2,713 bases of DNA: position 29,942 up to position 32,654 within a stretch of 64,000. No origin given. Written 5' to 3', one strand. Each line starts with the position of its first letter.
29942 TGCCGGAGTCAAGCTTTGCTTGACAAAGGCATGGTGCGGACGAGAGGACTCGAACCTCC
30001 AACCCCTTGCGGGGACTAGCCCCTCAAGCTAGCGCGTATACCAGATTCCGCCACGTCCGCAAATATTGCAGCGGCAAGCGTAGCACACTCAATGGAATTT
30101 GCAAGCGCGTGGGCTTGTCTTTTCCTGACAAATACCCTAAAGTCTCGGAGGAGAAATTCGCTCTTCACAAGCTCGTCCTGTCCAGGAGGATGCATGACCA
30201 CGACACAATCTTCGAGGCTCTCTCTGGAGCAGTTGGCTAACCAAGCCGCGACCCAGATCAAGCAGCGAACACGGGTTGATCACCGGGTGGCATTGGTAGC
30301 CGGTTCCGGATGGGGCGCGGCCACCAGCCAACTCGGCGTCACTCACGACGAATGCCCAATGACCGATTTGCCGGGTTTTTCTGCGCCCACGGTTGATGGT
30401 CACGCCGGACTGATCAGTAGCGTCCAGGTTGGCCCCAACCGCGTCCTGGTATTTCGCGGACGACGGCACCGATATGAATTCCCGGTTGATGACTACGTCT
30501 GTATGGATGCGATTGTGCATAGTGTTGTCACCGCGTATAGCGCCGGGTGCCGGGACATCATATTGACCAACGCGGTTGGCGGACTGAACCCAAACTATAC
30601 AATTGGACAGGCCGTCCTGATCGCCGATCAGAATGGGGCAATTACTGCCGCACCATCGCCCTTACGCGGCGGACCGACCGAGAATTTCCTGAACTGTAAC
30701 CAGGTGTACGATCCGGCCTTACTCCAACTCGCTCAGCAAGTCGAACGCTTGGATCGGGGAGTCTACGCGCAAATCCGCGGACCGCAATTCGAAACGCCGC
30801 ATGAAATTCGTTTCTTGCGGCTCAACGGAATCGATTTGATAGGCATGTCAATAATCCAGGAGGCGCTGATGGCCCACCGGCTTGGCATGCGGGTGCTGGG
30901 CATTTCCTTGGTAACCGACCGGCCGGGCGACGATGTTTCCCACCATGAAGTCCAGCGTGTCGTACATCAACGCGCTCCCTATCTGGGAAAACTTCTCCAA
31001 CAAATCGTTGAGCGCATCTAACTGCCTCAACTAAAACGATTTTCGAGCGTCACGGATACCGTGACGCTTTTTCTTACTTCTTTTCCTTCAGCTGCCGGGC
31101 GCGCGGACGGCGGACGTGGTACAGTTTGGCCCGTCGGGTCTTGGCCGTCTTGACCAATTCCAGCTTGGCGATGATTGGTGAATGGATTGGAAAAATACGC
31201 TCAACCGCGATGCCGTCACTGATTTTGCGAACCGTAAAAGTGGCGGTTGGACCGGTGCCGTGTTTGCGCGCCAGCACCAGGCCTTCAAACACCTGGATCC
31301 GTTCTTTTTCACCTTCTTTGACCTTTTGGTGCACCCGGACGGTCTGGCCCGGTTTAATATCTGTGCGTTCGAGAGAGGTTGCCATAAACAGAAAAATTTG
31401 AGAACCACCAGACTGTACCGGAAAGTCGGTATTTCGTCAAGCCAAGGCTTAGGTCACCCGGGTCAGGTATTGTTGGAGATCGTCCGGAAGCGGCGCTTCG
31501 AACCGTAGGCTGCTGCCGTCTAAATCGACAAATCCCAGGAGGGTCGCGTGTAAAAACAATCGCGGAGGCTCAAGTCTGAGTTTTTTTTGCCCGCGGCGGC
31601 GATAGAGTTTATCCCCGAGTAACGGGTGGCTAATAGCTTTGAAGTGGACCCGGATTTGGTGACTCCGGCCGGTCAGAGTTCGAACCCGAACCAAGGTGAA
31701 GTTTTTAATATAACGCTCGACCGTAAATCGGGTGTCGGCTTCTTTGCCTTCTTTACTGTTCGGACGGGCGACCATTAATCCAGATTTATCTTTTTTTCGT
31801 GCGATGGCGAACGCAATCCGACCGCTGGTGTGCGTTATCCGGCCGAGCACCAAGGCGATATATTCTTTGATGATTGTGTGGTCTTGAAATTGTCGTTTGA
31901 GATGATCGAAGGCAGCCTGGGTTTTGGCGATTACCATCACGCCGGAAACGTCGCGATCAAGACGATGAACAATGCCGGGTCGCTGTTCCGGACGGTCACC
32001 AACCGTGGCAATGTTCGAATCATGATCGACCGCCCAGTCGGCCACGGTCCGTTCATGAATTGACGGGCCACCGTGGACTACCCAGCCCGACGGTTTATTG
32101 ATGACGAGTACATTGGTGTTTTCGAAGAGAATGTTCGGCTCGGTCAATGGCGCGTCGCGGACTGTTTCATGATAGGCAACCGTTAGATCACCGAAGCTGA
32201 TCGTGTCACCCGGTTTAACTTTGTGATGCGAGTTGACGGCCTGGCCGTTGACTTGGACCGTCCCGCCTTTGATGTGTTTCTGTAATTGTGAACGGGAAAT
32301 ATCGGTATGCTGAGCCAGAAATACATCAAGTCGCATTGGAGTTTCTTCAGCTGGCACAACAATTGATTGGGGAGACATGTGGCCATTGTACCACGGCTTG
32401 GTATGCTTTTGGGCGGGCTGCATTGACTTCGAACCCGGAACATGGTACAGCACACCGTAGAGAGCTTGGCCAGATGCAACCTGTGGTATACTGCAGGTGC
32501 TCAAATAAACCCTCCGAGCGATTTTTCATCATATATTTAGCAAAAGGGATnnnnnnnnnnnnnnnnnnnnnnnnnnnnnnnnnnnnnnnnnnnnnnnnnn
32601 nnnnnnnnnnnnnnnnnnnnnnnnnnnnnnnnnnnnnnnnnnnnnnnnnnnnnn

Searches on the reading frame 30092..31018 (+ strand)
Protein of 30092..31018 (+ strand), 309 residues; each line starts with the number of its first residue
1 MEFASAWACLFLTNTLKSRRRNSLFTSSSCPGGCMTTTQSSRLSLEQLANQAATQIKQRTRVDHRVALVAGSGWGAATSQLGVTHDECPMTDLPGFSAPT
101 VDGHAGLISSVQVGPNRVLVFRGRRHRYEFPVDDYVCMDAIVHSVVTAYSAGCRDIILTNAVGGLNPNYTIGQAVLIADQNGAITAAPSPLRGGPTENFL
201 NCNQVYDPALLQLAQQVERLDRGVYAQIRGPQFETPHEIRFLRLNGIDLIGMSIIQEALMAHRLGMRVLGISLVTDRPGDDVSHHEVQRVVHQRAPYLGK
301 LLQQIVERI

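Call 7: search_protein_families(library=pfam, proteins=[window:30092-31018:+], max_evalue=0.0001)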
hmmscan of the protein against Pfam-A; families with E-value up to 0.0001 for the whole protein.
window:30092-31018:+ (309 aa): 1 family
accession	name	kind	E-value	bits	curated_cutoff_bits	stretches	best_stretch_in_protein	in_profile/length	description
PF01048.26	PNP_UDP_1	-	5.4e-29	101.7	25.1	1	85-306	18-232/233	Phosphorylase superfamily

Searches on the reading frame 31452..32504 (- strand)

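Call 7: search_protein_families(library=pfam, proteins=[window:31452-32504:-], max_evalue=0.0001)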
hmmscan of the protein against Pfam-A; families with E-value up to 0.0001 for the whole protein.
window:31452-32504:- (351 aa): 2 families
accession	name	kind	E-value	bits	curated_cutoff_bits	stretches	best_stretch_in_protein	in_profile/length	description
PF00849.27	PseudoU_synth_2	-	1.1e-30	107.3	26.8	1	131-289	1-151/152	RNA pseudouridylate synthase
PF01479.30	S4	-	4.4e-10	39.6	22.8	1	57-102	1-48/48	S4 domain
